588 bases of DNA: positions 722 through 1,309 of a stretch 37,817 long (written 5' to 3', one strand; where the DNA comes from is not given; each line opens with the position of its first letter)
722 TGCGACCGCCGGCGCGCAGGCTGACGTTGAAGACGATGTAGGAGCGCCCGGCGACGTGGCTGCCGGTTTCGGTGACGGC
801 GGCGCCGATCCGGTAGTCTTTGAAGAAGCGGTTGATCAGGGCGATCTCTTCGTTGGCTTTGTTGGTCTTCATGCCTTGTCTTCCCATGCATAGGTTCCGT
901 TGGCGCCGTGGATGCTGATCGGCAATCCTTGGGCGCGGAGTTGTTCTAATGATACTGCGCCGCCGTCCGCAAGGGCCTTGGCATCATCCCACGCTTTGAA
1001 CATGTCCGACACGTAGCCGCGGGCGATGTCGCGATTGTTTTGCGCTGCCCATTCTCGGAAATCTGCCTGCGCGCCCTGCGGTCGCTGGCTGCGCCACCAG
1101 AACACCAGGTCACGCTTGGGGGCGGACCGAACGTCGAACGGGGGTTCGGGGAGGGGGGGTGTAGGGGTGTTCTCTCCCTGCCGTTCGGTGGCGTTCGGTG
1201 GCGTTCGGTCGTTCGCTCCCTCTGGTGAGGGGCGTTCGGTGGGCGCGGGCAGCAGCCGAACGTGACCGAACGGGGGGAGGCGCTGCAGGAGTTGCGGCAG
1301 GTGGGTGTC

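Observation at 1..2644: Tandem FtsK-family ATPases, one with TraB-like membrane-anchored architecture, in the early operon of a terminase-packaging phage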

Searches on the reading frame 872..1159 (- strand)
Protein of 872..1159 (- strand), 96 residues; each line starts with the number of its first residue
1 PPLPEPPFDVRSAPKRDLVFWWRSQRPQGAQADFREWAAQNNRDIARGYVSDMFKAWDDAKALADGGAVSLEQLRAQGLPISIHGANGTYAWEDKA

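Call 75: search_solved_structures(query=A4, max_evalue=10)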
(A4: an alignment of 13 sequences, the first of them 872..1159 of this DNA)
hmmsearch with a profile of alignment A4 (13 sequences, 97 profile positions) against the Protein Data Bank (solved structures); distinct sequences matched with E-value up to 10: 13.
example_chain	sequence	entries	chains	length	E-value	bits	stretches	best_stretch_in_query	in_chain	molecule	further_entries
7xsb_L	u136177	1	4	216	0.015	18.6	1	46-88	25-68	P5S-3B11 Light chain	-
9vnp_A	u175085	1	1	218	0.039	17.3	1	47-89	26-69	Light chain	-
9l05_L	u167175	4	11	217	0.067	16.5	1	46-88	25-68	XGi-198 light chain | XGi-203 light chain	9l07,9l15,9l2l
6mi2_B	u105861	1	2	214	0.13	15.6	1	48-89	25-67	Utomilumab Fab lambda chain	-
7lyw_B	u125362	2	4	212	0.17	15.2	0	50-89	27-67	2-25 Fab Light Chain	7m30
5l9g_A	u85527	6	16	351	0.43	13.9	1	37-74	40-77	periplasmic binding protein | MotA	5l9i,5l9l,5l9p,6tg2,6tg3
4qhu_L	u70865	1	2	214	0.51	13.7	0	50-89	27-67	Fab6785 light chain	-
6nex_L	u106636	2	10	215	0.59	13.5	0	51-85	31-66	Anitgen binding fragment light chain | Fab h2E2 light chain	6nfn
5ir3_A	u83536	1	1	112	0.74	13.2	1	48-86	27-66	Ig lambda chain V-VI region AR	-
3mj8_L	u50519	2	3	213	0.92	12.9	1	48-89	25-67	STIMULATORY HAMSTER ANTIBODY HL4E10 FAB LIGHT CHAIN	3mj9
4dn3_L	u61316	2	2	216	1.6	12.1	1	47-89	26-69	CNTO888 LIGHT CHAIN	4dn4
6a3w_B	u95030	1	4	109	1.6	12.1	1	48-89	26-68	utomilumab VL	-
8yvl_E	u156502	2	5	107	1.8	12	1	46-89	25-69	CAV-F34 kappa chain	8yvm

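Call 78: predict_structure(alignment_id=A4)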
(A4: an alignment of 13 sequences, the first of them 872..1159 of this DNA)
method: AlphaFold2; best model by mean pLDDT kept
length: 96 residues; sequences in the alignment: 13
mean_pLDDT: 82.7   pTM: 0.60
mean pLDDT of the five models: 82.7, 81.9, 80.8, 80.2, 78.4
residues with pLDDT >= 90: 47; 70-90: 29; 50-70: 18; < 50: 2
segments of 3 or more residues with pLDDT < 50: none
pLDDT, mean of each block of 10 residues (from residue 1): 86 93 93 93 91 93 65 70 75 57
secondary structure, 60 per line:
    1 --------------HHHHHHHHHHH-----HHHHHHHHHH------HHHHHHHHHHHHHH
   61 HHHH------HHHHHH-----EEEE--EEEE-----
elements in order: H15-25 H31-40 H47-64 H71-76 E82-85 E88-91

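Call 84: fold_search(model_id=the predicted structure, library=pdb)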
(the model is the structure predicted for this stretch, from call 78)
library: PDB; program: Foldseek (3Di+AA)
matches with E <= 10: 84; with E <= 0.001: 0
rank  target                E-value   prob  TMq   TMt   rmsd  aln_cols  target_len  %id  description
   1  1f9n_B                1.9e+00  0.14  0.30  0.21  14.7        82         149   11  CRYSTAL STRUCTURE OF AHRC, THE ARGININE REPRESSOR/ACTIVATOR PROTEIN FROM BACILLUS SUBTILIS (released 2002-02-27)
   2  2p6t_F                2.0e+00  0.14  0.37  0.25  10.3        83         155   11  CRYSTAL STRUCTURE OF TRANSCRIPTIONAL REGULATOR NMB0573 and L-LEUCINE COMPLEX FROM NEISSERIA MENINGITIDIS (released 2007-04-03)
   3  2pmh                  2.0e+00  0.08  0.31  0.22  10.7        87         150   15  Crystal structure of Thr132Ala of ST1022 from Sulfolobus tokodaii (released 2008-04-22)
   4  8rwv_B                2.0e+00  0.04  0.21  0.08  20.9       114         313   11  Human OCCM DNA licensing intermediate (released 2025-02-05)
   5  5y2v_B                2.1e+00  0.14  0.29  0.10  16.5        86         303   15  Strcutrue of the full-length CcmR complexed with 2-OG from Synechocystis PCC6803 (released 2017-12-27)
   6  2p5k                  2.4e+00  0.16  0.33  0.47  14.8        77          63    9  Crystal structure of the N-terminal domain of AhrC (released 2007-10-30)
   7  1mzb                  2.4e+00  0.16  0.35  0.26  16.4        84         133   13  Ferric uptake regulator (released 2003-10-07)
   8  2p5v_G                2.4e+00  0.12  0.37  0.25  10.6        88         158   10  Crystal Structure of Transcriptional Regulator NMB0573 from Neisseria Meningitidis (released 2007-04-03)
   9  5nhk_B                2.6e+00  0.16  0.37  0.28  15.6        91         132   10  Structure of Ferric uptake regulator from francisella tularensis with Iron (released 2018-05-16)
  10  2p5v_C                2.6e+00  0.12  0.37  0.25  10.2        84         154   11  Crystal Structure of Transcriptional Regulator NMB0573 from Neisseria Meningitidis (released 2007-04-03)
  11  2efn                  2.8e+00  0.07  0.31  0.21  10.7        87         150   15  Crystal Structure of Ser 32 to Ala of ST1022 from Sulfolobus tokodaii 7 (released 2008-02-26)
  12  1k78_I                3.0e+00  0.30  0.39  0.60   8.2        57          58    9  Pax5(1-149)+Ets-1(331-440)+DNA (released 2002-01-04)
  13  9c4c_F                3.0e+00  0.06  0.24  0.18  15.6        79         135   11  The structure of two MntR dimers bound to the native mnep promoter sequence (released 2024-08-14)
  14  2efo                  3.1e+00  0.06  0.31  0.21  10.7        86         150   15  Crystal structure of Tyr77 to Ala of ST1022 from Sulfolobus tokodaii 7 (released 2008-02-26)
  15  3hug_E                3.4e+00  0.13  0.33  0.41   8.8        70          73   16  Crystal structure of Mycobacterium tuberculosis anti-sigma factor RslA in complex with -35 promoter binding domain of  (released 2010-03-02)
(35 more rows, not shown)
